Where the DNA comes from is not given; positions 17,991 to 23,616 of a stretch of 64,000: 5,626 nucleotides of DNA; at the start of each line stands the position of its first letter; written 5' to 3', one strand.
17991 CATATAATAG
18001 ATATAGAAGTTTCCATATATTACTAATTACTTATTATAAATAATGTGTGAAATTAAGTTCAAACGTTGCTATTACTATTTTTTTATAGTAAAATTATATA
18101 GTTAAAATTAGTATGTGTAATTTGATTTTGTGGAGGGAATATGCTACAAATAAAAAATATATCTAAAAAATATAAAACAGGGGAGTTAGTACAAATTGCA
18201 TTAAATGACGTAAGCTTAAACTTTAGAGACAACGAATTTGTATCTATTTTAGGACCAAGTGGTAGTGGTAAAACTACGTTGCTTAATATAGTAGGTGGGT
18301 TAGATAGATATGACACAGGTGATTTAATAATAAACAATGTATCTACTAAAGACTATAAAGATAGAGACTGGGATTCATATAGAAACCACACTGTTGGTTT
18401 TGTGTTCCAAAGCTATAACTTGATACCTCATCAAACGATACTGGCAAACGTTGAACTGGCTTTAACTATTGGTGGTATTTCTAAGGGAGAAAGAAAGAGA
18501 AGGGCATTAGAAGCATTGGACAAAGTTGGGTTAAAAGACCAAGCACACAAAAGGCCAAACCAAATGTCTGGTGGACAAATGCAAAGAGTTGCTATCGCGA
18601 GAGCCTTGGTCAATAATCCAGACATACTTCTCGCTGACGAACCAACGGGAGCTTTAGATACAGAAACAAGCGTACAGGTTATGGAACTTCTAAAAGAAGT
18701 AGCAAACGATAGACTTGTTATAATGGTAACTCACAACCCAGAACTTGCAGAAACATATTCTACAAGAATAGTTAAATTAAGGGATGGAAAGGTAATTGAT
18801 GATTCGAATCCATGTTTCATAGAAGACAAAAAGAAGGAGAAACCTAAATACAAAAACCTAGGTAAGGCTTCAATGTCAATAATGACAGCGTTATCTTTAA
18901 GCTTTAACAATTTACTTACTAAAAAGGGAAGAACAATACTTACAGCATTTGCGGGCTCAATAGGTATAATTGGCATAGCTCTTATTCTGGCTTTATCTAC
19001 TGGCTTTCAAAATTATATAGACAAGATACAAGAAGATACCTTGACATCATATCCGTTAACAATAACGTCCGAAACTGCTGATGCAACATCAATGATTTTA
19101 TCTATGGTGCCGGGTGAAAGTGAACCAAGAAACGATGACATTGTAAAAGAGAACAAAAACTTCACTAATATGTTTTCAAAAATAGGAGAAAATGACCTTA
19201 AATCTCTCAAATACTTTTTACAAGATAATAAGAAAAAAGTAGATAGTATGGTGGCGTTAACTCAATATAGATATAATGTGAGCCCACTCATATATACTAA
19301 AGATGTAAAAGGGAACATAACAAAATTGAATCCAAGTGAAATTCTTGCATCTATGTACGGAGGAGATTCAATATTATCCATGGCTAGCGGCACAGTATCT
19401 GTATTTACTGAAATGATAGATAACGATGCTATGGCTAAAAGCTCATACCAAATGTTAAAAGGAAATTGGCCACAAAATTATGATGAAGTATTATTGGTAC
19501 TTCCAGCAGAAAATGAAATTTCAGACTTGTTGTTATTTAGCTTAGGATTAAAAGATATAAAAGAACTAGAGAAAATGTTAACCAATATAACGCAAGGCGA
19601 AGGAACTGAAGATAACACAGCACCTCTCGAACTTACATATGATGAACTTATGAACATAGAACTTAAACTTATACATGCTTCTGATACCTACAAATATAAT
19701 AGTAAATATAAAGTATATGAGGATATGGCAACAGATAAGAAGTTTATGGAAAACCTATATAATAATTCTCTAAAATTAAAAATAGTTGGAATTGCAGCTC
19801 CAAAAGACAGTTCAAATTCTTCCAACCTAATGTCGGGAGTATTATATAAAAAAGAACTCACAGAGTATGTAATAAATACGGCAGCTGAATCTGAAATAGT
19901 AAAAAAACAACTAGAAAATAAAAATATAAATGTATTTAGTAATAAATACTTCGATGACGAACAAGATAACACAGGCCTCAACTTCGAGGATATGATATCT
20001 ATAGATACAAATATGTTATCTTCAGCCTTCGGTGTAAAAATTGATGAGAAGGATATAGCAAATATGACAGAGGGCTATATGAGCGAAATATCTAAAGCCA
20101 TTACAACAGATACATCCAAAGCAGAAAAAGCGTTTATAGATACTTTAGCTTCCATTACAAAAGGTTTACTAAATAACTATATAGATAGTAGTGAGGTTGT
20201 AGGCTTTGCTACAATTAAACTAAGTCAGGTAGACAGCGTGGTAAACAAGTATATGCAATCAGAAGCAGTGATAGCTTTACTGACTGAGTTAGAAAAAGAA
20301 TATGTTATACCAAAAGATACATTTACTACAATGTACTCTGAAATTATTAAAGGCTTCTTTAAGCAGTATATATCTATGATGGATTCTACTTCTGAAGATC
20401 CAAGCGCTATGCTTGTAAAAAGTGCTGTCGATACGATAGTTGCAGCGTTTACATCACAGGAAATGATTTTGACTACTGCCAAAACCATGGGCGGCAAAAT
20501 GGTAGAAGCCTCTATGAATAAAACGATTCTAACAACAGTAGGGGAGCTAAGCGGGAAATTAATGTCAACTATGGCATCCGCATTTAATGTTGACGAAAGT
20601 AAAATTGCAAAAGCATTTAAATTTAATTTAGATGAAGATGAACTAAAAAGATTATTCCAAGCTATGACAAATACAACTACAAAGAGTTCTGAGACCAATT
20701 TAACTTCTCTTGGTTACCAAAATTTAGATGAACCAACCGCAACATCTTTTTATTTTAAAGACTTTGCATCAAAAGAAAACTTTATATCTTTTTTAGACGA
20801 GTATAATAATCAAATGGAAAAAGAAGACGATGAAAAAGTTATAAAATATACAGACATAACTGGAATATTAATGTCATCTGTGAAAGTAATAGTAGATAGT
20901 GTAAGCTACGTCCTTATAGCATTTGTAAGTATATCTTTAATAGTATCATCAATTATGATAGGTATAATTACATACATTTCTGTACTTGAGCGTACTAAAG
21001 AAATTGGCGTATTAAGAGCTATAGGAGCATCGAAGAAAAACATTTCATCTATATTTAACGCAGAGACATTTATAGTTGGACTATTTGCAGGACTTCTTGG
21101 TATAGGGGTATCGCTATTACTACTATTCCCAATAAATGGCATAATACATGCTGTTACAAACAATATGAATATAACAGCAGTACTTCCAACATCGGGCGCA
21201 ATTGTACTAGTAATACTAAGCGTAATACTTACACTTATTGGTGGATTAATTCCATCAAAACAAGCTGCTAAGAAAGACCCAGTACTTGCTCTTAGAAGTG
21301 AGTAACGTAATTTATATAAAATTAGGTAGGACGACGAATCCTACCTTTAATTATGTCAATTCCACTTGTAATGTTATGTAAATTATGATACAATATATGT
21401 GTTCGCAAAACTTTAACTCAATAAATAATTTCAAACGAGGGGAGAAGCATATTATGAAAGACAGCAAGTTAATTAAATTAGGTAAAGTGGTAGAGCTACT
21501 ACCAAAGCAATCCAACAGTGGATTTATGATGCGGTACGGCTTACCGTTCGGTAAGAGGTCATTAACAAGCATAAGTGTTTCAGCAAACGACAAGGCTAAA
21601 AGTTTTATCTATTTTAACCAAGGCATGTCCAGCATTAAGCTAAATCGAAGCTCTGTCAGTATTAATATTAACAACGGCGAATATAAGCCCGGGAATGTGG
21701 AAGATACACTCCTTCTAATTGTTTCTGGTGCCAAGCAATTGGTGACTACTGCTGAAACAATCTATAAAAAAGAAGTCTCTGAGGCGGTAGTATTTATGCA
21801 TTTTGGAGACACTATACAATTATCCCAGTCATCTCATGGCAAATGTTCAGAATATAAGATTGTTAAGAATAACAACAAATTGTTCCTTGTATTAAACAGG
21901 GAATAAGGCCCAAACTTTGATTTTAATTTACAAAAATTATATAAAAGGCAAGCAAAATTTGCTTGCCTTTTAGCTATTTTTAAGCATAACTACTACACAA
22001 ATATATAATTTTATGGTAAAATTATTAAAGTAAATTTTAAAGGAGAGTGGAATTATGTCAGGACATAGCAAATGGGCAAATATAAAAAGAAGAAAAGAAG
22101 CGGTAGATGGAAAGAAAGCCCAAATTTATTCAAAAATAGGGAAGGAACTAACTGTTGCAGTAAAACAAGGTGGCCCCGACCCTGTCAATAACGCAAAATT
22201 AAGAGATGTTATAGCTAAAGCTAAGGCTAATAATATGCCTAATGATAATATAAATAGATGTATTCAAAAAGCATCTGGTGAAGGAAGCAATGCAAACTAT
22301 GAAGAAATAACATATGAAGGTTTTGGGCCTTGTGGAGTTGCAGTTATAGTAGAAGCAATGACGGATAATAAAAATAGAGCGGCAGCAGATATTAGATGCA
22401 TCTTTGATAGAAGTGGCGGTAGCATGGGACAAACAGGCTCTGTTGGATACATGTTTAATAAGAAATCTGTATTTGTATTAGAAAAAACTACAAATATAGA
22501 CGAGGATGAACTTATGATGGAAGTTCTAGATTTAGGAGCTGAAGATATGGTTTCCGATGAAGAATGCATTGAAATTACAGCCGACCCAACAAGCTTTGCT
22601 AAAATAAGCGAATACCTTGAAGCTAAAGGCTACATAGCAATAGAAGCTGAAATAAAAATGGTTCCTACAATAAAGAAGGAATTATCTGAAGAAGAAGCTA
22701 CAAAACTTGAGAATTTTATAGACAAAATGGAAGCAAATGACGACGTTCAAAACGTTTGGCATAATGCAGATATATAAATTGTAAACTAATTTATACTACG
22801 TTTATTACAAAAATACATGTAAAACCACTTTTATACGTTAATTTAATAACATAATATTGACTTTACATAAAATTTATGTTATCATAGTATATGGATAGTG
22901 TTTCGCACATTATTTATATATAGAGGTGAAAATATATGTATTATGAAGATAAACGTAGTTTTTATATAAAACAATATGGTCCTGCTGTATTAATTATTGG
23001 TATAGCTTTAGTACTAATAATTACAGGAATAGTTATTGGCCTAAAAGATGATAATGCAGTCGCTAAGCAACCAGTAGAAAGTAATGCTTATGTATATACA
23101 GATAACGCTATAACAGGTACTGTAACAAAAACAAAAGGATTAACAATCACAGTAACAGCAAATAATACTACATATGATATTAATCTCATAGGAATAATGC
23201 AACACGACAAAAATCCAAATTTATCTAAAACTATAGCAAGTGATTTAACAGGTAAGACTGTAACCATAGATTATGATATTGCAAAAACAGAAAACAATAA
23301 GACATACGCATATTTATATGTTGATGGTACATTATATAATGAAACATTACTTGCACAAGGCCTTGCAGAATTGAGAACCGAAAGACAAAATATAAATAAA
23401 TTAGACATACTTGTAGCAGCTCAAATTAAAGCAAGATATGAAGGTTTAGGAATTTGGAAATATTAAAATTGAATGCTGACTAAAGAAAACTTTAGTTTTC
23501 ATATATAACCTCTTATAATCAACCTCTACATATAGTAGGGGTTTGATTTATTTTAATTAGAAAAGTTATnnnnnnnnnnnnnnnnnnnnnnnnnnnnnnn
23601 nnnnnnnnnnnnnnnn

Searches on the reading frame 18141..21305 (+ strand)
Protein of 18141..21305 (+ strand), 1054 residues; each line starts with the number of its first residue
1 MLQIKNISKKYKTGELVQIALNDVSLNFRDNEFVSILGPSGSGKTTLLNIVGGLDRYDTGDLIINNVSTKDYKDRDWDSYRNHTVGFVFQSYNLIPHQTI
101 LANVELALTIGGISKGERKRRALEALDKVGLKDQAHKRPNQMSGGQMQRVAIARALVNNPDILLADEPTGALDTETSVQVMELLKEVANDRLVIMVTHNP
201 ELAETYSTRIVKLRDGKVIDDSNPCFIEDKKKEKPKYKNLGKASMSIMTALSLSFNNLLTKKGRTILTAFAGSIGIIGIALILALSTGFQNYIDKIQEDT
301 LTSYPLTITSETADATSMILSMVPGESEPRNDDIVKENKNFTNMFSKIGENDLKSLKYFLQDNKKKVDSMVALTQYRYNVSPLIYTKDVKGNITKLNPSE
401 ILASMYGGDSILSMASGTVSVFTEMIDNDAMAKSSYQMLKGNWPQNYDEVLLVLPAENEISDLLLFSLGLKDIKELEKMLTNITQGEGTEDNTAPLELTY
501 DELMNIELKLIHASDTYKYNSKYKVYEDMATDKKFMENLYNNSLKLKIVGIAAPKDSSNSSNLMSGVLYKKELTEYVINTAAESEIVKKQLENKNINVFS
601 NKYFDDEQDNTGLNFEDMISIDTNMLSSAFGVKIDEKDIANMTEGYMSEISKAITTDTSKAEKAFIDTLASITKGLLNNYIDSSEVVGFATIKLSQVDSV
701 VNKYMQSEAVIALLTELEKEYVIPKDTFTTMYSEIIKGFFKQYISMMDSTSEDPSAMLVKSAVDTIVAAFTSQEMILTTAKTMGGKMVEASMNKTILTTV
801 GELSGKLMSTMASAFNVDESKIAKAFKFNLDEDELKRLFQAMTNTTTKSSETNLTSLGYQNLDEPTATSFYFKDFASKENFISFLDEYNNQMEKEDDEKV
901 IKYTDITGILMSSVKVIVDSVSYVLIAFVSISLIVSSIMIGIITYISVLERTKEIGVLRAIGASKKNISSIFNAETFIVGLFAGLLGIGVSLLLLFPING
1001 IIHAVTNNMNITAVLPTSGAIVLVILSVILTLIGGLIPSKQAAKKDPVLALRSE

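Call 78: search_protein_families(library=pfam, proteins=[window:18141-21305:+], max_evalue=0.001)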
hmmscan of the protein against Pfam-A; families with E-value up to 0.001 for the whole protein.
window:18141-21305:+ (1054 aa): 3 families
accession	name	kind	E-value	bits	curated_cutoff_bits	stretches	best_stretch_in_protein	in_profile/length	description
PF00005.33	ABC_tran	-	3e-34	119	25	1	21-169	1-136/137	ABC transporter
PF02687.27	FtsX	-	1.5e-19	70.6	25.5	1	927-1047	2-120/120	FtsX-like permease C-terminal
PF13304.12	AAA_21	-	9e-06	26.4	27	0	148-202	243-302/304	AAA domain, putative AbiEii toxin, Type IV TA system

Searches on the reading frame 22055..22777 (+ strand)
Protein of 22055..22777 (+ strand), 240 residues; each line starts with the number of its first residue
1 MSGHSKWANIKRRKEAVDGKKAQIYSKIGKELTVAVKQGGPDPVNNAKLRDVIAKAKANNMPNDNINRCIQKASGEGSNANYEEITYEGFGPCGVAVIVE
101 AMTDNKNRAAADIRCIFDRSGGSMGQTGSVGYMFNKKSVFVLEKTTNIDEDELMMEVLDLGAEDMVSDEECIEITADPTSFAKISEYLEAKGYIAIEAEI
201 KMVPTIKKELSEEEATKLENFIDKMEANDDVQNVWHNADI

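Call 78: search_protein_families(library=pfam, proteins=[window:22055-22777:+], max_evalue=0.001)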
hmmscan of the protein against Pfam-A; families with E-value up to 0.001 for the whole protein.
window:22055-22777:+ (240 aa): 2 families
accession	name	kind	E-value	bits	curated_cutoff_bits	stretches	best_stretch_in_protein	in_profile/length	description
PF01709.26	Transcrip_reg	-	3.9e-57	192.9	27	1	82-238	1-160/160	TACO1/YebC second and third domain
PF20772.2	TACO1_YebC_N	-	2.1e-30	105.4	36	1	5-76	1-73/73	TACO1/YebC protein N-terminal domain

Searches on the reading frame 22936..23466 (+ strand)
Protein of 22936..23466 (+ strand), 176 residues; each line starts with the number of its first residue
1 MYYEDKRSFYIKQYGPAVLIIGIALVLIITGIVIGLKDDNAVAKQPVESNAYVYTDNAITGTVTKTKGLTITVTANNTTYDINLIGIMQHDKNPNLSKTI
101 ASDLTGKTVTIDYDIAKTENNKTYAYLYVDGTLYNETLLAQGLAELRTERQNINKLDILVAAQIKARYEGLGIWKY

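Call 78: search_protein_families(library=pfam, proteins=[window:22936-23466:+], max_evalue=0.001)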
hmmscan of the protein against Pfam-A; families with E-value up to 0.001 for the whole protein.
window:22936-23466:+ (176 aa): 2 families
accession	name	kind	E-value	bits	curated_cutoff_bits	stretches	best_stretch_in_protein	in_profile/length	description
PF00565.23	SNase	-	1.5e-07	32.2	21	1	101-175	31-106/107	Staphylococcal nuclease homologue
PF21317.3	BetaGal_ABD_1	-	0.00041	20.7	27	0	44-78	34-68/113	Beta-galactosidase, first all-beta domain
